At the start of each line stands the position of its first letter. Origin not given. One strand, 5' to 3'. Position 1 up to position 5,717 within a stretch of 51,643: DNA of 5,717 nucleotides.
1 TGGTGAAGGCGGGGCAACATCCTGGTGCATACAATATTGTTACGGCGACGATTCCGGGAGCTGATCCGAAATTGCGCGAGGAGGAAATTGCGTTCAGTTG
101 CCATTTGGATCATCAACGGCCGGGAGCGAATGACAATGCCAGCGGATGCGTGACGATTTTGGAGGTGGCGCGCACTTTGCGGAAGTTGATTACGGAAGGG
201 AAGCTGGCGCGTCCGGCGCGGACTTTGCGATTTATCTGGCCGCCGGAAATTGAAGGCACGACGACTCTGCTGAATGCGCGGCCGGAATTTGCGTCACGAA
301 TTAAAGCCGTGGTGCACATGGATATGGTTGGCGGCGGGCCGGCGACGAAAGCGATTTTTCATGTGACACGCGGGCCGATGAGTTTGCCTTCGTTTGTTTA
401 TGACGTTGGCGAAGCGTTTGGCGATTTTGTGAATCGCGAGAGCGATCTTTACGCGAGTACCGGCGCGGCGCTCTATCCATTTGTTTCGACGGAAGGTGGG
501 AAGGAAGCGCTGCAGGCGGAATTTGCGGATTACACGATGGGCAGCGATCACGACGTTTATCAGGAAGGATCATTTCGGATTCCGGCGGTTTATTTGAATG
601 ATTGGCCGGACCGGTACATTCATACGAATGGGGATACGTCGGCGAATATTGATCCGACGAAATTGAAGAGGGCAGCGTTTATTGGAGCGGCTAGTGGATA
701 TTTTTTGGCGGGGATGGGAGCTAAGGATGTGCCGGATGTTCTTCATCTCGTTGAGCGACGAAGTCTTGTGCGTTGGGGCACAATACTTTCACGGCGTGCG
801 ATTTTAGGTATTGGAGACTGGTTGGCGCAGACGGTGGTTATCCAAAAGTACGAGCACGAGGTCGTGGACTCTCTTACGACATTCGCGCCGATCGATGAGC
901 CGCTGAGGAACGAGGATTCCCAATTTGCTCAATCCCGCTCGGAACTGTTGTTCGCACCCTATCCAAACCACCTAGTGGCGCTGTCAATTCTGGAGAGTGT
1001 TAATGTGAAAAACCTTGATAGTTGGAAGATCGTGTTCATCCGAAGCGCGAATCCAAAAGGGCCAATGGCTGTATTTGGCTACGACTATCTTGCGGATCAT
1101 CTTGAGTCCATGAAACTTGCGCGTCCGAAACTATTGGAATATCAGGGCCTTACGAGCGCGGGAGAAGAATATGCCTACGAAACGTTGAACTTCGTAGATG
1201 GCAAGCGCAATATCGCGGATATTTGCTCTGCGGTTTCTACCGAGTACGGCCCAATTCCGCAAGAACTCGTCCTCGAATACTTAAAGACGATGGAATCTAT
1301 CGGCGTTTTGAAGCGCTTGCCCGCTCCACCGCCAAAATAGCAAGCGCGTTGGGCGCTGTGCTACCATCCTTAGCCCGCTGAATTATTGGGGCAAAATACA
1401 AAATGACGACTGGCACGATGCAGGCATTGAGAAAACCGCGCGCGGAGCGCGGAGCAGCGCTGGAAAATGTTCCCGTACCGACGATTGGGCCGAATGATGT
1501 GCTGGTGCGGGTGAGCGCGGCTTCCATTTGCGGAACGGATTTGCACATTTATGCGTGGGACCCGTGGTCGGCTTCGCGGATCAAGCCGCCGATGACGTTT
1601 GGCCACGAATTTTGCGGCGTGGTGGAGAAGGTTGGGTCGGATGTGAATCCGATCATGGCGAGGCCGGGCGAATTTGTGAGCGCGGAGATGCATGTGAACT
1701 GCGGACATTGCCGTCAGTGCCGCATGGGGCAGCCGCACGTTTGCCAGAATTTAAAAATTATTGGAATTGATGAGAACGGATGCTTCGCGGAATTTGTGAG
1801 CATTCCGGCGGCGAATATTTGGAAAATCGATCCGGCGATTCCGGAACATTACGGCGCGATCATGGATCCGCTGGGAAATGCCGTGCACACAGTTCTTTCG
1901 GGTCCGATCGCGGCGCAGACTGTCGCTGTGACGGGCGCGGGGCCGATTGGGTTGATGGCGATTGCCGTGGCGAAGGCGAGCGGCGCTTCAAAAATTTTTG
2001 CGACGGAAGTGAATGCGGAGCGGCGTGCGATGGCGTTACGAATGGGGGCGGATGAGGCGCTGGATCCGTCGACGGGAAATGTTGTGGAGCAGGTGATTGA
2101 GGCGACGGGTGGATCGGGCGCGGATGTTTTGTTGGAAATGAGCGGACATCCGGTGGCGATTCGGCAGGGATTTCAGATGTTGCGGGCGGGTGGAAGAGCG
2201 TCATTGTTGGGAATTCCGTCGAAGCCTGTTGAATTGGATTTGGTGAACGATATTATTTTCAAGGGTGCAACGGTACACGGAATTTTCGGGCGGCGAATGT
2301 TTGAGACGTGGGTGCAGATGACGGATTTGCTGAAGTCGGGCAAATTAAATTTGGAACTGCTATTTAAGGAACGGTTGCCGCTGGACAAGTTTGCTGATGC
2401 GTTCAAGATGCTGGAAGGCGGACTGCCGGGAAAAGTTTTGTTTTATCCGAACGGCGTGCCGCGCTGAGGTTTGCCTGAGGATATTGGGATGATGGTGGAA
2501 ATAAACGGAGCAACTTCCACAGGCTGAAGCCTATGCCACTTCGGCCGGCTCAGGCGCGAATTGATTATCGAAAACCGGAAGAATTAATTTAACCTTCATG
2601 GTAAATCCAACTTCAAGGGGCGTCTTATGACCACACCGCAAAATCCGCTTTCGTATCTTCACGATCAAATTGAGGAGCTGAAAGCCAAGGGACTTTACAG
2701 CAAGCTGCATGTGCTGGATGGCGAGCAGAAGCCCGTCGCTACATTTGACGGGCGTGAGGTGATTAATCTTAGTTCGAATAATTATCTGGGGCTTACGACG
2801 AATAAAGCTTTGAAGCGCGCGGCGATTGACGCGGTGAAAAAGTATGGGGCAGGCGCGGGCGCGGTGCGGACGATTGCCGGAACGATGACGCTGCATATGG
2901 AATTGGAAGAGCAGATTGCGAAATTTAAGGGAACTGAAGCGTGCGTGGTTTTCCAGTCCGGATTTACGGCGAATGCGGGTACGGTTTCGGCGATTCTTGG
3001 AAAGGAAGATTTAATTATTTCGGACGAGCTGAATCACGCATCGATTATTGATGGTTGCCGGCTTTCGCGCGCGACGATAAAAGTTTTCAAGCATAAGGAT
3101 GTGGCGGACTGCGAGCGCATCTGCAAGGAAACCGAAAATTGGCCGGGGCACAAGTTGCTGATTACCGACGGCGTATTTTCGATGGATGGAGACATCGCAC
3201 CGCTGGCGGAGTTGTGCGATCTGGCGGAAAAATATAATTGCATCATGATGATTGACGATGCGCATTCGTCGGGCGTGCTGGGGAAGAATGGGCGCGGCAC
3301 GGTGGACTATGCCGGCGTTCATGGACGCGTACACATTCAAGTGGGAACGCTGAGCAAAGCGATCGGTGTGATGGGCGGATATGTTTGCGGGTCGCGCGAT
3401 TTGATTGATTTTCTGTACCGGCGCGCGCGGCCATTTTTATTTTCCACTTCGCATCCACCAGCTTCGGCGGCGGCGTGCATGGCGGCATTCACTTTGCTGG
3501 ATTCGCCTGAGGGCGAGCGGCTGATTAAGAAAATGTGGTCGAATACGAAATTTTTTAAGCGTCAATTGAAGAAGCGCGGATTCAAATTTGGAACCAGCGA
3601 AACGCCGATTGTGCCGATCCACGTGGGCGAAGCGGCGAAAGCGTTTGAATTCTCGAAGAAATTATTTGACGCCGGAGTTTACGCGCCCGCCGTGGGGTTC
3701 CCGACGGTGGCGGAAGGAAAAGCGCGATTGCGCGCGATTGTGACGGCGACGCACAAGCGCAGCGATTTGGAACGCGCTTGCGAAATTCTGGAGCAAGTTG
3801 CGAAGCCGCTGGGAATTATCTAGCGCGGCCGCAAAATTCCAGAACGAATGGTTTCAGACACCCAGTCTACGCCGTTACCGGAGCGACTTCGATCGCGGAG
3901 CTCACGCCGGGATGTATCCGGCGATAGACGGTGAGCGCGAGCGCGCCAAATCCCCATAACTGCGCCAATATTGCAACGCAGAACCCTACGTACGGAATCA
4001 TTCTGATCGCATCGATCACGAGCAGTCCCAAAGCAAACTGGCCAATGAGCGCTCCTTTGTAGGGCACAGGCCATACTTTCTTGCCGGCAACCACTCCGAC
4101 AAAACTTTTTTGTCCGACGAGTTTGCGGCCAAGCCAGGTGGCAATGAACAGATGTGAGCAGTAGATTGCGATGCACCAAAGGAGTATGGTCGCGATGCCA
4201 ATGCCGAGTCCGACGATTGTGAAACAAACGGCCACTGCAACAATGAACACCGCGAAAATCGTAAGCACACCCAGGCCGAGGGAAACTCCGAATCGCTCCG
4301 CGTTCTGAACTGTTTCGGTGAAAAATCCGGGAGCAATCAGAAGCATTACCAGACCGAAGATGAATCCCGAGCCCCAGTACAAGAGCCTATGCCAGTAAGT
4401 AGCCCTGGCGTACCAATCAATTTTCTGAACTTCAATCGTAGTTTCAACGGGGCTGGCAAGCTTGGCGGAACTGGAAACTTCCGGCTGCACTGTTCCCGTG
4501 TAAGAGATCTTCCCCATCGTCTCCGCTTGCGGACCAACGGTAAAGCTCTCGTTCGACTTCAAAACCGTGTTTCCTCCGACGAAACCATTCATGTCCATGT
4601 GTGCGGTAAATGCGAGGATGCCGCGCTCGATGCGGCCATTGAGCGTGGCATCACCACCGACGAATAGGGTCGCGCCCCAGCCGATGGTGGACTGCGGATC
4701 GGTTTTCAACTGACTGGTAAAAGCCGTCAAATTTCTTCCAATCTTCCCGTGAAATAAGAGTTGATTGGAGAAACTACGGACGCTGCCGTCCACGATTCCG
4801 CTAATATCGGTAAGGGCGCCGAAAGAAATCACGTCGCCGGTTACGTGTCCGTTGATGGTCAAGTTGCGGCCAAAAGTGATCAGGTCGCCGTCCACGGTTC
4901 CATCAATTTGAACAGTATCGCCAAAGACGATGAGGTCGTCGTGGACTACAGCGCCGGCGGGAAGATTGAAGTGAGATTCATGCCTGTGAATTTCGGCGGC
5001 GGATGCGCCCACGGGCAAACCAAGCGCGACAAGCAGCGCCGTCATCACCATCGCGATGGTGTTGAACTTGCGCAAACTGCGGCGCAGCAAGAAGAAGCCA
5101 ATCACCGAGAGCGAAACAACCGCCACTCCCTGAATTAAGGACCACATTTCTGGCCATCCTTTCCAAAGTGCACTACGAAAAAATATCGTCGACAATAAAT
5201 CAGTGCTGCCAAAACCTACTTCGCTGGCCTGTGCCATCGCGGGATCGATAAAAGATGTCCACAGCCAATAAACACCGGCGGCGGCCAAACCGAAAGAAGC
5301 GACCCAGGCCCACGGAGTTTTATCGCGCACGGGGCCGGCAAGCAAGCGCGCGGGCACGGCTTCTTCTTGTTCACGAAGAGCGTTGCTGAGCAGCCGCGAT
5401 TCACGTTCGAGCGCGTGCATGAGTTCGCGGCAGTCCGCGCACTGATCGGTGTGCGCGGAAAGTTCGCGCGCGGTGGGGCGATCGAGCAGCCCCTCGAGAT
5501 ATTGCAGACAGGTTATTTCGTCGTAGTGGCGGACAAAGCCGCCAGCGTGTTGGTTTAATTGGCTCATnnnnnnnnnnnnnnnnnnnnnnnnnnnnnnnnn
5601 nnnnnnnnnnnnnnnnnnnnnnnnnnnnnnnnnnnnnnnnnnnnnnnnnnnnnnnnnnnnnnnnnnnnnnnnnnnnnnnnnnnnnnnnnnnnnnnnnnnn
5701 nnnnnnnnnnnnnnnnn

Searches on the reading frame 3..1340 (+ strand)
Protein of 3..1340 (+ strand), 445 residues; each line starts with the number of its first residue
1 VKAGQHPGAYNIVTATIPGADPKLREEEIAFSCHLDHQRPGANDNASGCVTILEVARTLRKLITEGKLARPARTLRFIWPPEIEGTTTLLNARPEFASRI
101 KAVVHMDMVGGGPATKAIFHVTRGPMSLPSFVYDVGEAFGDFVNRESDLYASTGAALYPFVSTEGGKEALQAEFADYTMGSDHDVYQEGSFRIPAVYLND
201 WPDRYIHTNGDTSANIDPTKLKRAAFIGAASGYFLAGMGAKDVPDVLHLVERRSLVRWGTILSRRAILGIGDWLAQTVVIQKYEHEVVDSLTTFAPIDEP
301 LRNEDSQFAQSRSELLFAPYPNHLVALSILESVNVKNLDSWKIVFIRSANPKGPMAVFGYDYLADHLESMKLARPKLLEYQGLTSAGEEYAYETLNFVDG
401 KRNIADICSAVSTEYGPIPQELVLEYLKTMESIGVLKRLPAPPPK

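Call 13: search_protein_families(library=pfam, proteins=[window:3-1340:+], max_evalue=0.0001)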
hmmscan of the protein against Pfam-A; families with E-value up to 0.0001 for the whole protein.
window:3-1340:+ (445 aa): 2 families
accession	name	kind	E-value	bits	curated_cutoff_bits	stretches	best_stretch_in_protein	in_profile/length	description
PF04389.22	Peptidase_M28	-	5.2e-22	79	21.3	1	13-226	2-187/193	Peptidase family M28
PF16254.10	DUF4910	-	4.8e-06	26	26.6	0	25-112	67-147/247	Domain of unknown function (DUF4910)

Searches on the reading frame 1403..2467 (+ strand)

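Call 13: search_protein_families(library=pfam, proteins=[window:1403-2467:+], max_evalue=0.0001)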
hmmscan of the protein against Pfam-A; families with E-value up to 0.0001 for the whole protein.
window:1403-2467:+ (354 aa): 4 families
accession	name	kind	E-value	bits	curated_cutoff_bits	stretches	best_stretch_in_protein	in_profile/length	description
PF00107.32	ADH_zinc_N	-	8.5e-33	113.5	31.8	1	181-311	1-128/129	Zinc-binding dehydrogenase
PF08240.17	ADH_N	-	2.7e-27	95.5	23.5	1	29-143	1-103/104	Alcohol dehydrogenase GroES-like domain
PF16912.11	Glu_dehyd_C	-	1.2e-09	38.4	34.9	1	171-336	31-200/211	Glucose dehydrogenase C-terminus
PF13602.12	ADH_zinc_N_2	-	4.3e-08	34.6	27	1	214-340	1-126/134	Zinc-binding dehydrogenase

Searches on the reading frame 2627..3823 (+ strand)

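Call 13: search_protein_families(library=pfam, proteins=[window:2627-3823:+], max_evalue=0.0001)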
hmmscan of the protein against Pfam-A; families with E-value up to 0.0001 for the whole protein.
window:2627-3823:+ (398 aa): 3 families
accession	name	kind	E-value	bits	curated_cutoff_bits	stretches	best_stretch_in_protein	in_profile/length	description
PF00155.27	Aminotran_1_2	-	1.3e-66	225.7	19.7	1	44-387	2-360/361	Aminotransferase class I and II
PF01053.26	Cys_Met_Meta_PP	-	5.5e-07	28.9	27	1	90-219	54-182/381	Cys/Met metabolism PLP-dependent enzyme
PF00266.25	Aminotran_5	-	1.3e-05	24.8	21.5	1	73-214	22-179/371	Aminotransferase class-V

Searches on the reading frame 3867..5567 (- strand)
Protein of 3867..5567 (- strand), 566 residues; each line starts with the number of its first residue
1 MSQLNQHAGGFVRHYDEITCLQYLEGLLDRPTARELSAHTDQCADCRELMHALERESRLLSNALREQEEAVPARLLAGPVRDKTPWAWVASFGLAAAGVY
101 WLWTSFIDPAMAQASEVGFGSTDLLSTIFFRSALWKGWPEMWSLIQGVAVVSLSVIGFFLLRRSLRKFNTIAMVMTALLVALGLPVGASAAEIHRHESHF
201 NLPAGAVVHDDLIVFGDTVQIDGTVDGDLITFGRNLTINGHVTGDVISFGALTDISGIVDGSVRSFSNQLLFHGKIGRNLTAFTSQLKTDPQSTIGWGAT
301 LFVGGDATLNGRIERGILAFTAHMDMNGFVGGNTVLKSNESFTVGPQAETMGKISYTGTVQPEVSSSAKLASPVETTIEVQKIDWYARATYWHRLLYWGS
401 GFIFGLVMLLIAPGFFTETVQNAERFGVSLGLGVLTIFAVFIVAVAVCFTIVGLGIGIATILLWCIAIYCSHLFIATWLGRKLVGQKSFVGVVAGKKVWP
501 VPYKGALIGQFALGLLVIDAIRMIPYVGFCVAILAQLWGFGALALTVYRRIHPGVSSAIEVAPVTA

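Call 13: search_protein_families(library=pfam, proteins=[window:3867-5567:-], max_evalue=0.0001)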
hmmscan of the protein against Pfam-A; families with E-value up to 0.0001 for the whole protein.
window:3867-5567:- (566 aa): 0 families

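Call 28: search_protein_families(library=pfam, proteins=[window:3867-5567:-], max_evalue=0.1)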
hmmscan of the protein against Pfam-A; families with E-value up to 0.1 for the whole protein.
window:3867-5567:- (566 aa): 2 families
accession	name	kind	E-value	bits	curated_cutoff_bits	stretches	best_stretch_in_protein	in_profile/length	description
PF13490.11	zf-HC2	-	0.00031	21.2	22.2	1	23-47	11-35/35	Putative zinc-finger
PF04519.19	Bactofilin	-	0.00058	20.5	27.9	1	213-266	13-65/98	Polymer-forming cytoskeletal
